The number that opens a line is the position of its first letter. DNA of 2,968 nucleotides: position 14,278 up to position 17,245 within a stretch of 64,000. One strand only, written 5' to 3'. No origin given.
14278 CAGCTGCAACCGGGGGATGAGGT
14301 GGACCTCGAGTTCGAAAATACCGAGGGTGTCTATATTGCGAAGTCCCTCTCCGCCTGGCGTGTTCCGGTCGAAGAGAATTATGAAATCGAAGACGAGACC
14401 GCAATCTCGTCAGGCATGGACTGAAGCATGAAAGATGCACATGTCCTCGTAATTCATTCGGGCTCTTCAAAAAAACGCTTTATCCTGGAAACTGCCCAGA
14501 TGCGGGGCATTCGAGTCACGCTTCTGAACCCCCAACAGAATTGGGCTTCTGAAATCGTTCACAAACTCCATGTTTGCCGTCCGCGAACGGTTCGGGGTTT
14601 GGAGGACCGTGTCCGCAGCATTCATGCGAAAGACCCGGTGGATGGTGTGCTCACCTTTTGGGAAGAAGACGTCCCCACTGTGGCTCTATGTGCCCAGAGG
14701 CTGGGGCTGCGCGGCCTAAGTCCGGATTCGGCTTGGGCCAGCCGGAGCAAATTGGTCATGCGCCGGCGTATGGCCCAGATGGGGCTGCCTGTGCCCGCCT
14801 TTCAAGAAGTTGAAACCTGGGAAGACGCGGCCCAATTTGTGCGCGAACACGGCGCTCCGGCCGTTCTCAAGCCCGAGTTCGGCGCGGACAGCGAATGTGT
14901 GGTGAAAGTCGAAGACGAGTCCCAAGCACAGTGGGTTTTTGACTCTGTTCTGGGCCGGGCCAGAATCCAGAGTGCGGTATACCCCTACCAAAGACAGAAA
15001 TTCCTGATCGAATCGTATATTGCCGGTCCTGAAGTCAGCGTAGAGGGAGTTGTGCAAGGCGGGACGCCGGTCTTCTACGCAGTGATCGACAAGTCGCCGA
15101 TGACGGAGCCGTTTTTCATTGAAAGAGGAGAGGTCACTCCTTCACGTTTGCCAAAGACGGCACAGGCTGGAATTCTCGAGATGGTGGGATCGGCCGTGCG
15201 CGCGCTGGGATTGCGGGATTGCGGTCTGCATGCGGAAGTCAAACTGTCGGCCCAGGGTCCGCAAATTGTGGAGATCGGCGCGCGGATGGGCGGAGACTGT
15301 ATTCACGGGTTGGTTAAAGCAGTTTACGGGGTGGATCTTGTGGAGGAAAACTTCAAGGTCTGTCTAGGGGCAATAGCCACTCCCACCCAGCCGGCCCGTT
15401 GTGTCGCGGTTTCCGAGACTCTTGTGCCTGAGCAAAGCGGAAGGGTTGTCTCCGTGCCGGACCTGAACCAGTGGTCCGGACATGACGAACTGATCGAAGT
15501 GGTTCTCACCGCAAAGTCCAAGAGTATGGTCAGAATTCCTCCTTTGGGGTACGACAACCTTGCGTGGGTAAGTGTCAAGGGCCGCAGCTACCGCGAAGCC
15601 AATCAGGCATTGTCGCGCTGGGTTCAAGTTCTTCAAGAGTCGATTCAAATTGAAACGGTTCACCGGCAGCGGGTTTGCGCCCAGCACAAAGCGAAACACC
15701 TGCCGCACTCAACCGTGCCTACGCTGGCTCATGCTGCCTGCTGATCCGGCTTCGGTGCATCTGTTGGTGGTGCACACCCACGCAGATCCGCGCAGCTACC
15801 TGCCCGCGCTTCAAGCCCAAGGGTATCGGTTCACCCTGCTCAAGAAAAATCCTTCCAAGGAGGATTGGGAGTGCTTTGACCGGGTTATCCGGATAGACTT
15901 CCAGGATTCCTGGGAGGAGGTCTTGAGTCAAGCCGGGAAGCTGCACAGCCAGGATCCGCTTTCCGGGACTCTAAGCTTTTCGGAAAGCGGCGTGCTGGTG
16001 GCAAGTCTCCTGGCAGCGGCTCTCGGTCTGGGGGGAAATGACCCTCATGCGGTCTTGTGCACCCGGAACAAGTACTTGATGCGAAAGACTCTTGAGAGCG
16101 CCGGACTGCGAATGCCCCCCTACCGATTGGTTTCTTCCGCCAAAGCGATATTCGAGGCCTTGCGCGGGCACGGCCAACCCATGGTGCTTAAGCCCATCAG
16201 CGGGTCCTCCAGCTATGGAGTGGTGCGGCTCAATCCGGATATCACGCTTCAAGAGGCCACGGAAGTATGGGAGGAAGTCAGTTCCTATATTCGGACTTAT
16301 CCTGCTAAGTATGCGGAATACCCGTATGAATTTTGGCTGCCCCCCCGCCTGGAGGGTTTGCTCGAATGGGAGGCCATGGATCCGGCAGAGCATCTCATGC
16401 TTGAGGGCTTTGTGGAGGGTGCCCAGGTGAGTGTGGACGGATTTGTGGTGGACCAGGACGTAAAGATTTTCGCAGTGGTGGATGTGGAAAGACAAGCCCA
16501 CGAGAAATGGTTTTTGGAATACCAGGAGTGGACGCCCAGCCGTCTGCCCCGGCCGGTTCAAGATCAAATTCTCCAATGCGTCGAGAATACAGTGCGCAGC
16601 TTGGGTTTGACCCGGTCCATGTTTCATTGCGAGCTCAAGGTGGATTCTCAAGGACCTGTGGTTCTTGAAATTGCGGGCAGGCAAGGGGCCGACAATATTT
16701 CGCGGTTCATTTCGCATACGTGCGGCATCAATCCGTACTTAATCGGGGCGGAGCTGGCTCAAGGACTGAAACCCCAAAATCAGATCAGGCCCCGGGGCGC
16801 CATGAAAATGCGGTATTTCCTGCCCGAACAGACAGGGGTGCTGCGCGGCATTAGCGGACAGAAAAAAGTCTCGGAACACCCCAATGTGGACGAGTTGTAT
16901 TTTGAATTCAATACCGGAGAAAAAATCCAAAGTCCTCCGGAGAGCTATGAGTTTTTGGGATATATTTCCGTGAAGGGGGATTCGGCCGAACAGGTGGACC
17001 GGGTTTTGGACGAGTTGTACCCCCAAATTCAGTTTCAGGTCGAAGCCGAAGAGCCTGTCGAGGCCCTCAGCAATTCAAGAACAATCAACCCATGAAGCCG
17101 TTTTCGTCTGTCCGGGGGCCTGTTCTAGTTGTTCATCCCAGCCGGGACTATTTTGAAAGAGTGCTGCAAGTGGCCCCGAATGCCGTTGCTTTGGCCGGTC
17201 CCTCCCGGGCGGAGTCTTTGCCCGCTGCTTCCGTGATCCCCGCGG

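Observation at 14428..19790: Operon of three tandem L-amino-acid-ligase-like ATP-grasp paralogs plus a fold-III PLP decarboxylase: candidate small peptide or amide natural-product pathway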

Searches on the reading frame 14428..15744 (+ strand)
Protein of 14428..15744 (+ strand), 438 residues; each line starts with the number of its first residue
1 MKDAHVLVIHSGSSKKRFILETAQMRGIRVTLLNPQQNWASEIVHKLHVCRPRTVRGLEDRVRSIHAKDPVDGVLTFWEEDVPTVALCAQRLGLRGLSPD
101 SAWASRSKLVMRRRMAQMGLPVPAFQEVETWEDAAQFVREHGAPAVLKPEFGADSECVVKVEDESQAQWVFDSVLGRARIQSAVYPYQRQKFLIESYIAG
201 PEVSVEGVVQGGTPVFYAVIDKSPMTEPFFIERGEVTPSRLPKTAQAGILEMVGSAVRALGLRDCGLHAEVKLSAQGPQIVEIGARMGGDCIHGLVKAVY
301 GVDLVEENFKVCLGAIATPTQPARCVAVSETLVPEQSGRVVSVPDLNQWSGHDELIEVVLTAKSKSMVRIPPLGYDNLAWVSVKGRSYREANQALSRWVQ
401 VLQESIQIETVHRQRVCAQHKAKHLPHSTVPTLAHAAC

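Call 3: search_protein_families(library=pfam, proteins=[window:14428-15744:+], max_evalue=0.01)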
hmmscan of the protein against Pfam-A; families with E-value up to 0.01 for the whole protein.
window:14428-15744:+ (438 aa): 7 families
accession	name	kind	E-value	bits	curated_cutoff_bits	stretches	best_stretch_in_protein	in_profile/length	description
PF13535.11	ATP-grasp_4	-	1.7e-23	83.4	27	1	143-292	3-158/160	ATP-grasp domain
PF18130.6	ATPgrasp_N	-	2.4e-11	44.5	27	1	21-94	2-79/81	ATP-grasp N-terminal domain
PF02655.19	ATP-grasp_3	-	3.9e-09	37.2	23.2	1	107-289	3-159/160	ATP-grasp domain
PF01071.24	GARS_A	-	1.3e-08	35.4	27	1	107-213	2-104/194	Phosphoribosylglycinamide synthetase, ATP-grasp (A) domain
PF18603.7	LAL_C2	-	2.1e-07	31.5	29.4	1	332-399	3-70/78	L-amino acid ligase C-terminal domain 2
PF02786.22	CPSase_L_D2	-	6.6e-05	23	19.8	1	111-315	5-206/211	Carbamoyl-phosphate synthase L chain, ATP binding domain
PF02222.28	ATP-grasp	-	0.0053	16.9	27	0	115-261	3-138/179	ATP-grasp domain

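Call 5: search_protein_families(library=ncbifam, proteins=[window:14428-15744:+], max_evalue=0.001)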
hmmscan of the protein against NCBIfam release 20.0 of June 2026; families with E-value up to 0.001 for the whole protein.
window:14428-15744:+ (438 aa): 15 families
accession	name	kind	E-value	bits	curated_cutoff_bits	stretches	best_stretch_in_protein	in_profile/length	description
NF002563.0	PRK02186.1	subfamily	6.5e-33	114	625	1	65-414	65-402/890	argininosuccinate lyase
NF053745.1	AAntcapLigBacD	equivalog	2.6e-21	75.5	850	1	73-306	102-347/471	alanine--anticapsin ligase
NF005543.0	PRK07206.1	subfamily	9.4e-17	60.8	302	1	98-298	99-299/416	hypothetical protein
NF004680.0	PRK06019.1-6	equivalog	5.5e-14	51.7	327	1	72-176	79-186/405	5-(carboxyamino)imidazole ribonucleotide synthase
NF041595.1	dap_A_syn_DdaF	equivalog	2.3e-11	43.1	840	1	103-291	111-296/424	dapdiamide A synthase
TIGR00877.1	purD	equivalog_domain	1.4e-08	33.9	288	1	102-215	99-208/425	phosphoribosylamine--glycine ligase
TIGR00768.1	rimK_fam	subfamily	7.8e-07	28.7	143.4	1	103-176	83-156/276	RimK family alpha-L-glutamate ligase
NF004679.0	PRK06019.1-5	equivalog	2.6e-06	26.5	326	1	17-199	15-181/376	5-(carboxyamino)imidazole ribonucleotide synthase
NF002378.0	PRK01372.1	subfamily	8.2e-06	24.7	243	1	108-266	101-250/305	D-alanine--D-alanine ligase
NF005525.0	PRK07178.1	equivalog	9.4e-06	24.5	768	1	77-315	83-317/471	acetyl-CoA carboxylase biotin carboxylase subunit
TIGR02144.1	LysX_arch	equivalog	1.5e-05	24.3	275.6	1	101-203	81-176/281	lysine biosynthesis protein LysX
TIGR01161.1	purK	equivalog_domain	2.6e-05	23.7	318.4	1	17-261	12-240/362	5-(carboxyamino)imidazole ribonucleotide synthase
TIGR02068.2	cya_phycin_syn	equivalog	4.4e-05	21.7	850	1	107-174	213-281/862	cyanophycin synthetase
NF010623.0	PRK14016.1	subfamily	0.00013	20.2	877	1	106-172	213-280/871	cyanophycin synthetase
NF009402.0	PRK12767.1-1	equivalog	0.00075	18.4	218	0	114-175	122-181/329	carbamoyl phosphate synthase-like protein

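Call 15: search_solved_structures(query=window:14428-15744:+, max_evalue=0.001)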
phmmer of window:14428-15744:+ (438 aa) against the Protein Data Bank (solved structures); distinct sequences matched with E-value up to 0.001: 11.
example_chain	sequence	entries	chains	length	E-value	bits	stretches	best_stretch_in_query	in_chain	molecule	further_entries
3vot_A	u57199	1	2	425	4.3e-27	98.4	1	16-307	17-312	L-amino acid ligase, BL00235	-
3wo1_A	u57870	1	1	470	5.6e-20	74.9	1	71-314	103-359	Alanine-anticapsin ligase BacD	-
3wnz_A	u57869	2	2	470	1e-19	74.1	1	71-314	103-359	Alanine-anticapsin ligase BacD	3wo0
3vmm_A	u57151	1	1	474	1e-19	74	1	71-314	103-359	Alanine-anticapsin ligase BacD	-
30vh_A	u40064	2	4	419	1.9e-10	43.5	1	62-293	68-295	L-amino acid ligase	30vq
4wd3_A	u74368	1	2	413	2.3e-07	33.4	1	65-360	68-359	L-amino acid ligase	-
2yrw_A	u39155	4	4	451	1e-05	27.9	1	89-307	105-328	Phosphoribosylglycinamide synthetase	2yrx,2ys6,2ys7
2ip4_A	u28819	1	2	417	0.00021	23.7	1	88-319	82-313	Phosphoribosylamine--glycine ligase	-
2yw2_A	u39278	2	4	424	0.00026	23.3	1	93-290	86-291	Phosphoribosylamine--glycine ligase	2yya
4dim_A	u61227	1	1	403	0.00032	23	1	192-306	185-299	Phosphoribosylglycinamide synthetase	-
8hz5_A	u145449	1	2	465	0.00032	23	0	80-305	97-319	Biotin carboxylase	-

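Call 80: find_related_loci(query=A4, collection=metagenome_contigs, flank=6000)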
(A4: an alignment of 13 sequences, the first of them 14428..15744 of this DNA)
Query A4 (438 aa) in metagenome_contigs; peptide patterns used: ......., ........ (x = any residue, [..] = any of these).
600 stretches matched a pattern (row limit reached: there are more); 463 encode a relative of the query (tblastn E <= 1e-3); the best 80 are kept; 80 distinct loci.
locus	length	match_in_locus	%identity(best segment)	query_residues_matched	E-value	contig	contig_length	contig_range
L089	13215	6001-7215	51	4-409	1e-124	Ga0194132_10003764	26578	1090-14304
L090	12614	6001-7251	49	4-437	6e-123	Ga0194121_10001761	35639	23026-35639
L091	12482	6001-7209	50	6-409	1e-115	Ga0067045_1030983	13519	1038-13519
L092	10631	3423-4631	49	6-409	4e-119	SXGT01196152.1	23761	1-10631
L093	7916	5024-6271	46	2-424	7e-111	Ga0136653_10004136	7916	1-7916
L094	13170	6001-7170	48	6-395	4e-108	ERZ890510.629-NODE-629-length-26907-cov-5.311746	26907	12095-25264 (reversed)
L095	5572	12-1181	47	6-396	5e-107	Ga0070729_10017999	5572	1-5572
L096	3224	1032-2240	46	6-409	1e-108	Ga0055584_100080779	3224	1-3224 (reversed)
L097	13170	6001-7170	45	6-396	2e-104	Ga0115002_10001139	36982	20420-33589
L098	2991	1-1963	57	1-409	1e-73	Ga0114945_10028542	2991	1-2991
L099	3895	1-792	49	154-424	2e-72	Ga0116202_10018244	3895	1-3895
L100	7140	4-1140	32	32-406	3e-58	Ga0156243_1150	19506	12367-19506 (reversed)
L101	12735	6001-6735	33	68-314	1e-34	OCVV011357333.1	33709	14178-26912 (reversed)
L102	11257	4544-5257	32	72-316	4e-34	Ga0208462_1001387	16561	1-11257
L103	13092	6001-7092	29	19-391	2e-33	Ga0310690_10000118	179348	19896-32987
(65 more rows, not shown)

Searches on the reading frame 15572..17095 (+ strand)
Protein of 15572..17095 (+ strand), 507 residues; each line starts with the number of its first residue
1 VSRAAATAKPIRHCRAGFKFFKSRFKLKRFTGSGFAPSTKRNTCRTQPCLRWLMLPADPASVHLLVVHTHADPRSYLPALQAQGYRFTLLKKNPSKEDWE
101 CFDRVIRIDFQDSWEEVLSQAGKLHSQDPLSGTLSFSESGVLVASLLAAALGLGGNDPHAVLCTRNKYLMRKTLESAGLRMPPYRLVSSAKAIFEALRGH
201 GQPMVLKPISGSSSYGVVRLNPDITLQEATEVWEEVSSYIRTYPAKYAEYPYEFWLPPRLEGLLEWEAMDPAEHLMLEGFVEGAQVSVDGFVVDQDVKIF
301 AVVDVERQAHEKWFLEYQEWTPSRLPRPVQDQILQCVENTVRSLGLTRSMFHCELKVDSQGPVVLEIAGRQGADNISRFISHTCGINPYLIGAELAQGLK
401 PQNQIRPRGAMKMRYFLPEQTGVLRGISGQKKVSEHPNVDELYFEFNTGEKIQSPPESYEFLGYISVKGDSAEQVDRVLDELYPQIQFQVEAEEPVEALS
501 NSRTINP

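Call 3: search_protein_families(library=pfam, proteins=[window:15572-17095:+], max_evalue=0.01)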
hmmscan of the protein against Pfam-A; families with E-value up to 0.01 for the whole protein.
window:15572-17095:+ (507 aa): 4 families
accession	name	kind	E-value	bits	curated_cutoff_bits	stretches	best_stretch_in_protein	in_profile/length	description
PF13535.11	ATP-grasp_4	-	8.6e-16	58.4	27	1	272-376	52-157/160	ATP-grasp domain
PF18603.7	LAL_C2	-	4.5e-15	56.1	29.4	1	414-491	1-78/78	L-amino acid ligase C-terminal domain 2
PF02655.19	ATP-grasp_3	-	3.7e-08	34.1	23.2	1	165-232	2-62/160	ATP-grasp domain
PF02222.28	ATP-grasp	-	0.0049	17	27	0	173-235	2-65/179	ATP-grasp domain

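Call 5: search_protein_families(library=ncbifam, proteins=[window:15731-17095:+], max_evalue=0.001)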
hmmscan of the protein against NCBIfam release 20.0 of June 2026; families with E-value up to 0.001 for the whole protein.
window:15731-17095:+ (454 aa): 16 families
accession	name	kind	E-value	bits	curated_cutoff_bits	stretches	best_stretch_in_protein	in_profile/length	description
NF002563.0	PRK02186.1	subfamily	6.8e-32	110.6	625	1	71-442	65-401/890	argininosuccinate lyase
NF005543.0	PRK07206.1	subfamily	4.7e-15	55.2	302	2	84-175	78-173/416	hypothetical protein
NF053745.1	AAntcapLigBacD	equivalog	3.9e-12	45.3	850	1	95-319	118-329/471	alanine--anticapsin ligase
NF002378.0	PRK01372.1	subfamily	1.5e-08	33.7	243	1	52-178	41-164/305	D-alanine--D-alanine ligase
NF041595.1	dap_A_syn_DdaF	equivalog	2e-08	33.4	840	1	77-165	78-168/424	dapdiamide A synthase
TIGR01205.1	D_ala_D_alaTIGR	subfamily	4.8e-07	29.1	245.65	1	85-179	78-177/318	D-alanine--D-alanine ligase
TIGR00768.1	rimK_fam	subfamily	2.7e-06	26.9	143.4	1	103-196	77-171/276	RimK family alpha-L-glutamate ligase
NF002527.0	PRK01966.1-3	equivalog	2.5e-05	23.6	310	0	86-180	91-188/332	D-alanine--D-alanine ligase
NF010623.0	PRK14016.1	subfamily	2.8e-05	22.5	877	1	110-184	211-286/871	cyanophycin synthetase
NF040720.1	MptN_Meth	equivalog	2.9e-05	23.3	350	1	103-182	91-169/291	tetrahydromethanopterin:alpha-L-glutamate ligase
TIGR02144.1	LysX_arch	equivalog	5.5e-05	22.4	275.6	1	84-167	57-141/281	lysine biosynthesis protein LysX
NF004680.0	PRK06019.1-6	equivalog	8.9e-05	21.4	327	1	104-160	107-163/405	5-(carboxyamino)imidazole ribonucleotide synthase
TIGR02068.2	cya_phycin_syn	equivalog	0.00018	19.6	850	1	108-179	208-280/862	cyanophycin synthetase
TIGR03103.1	trio_acet_GNAT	equivalog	0.00022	19.9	569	1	110-164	294-347/547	N-acetylglutaminylglutamine synthetase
NF004675.0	PRK06019.1-1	equivalog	0.00046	19.1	375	0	108-182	102-177/375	5-(carboxyamino)imidazole ribonucleotide synthase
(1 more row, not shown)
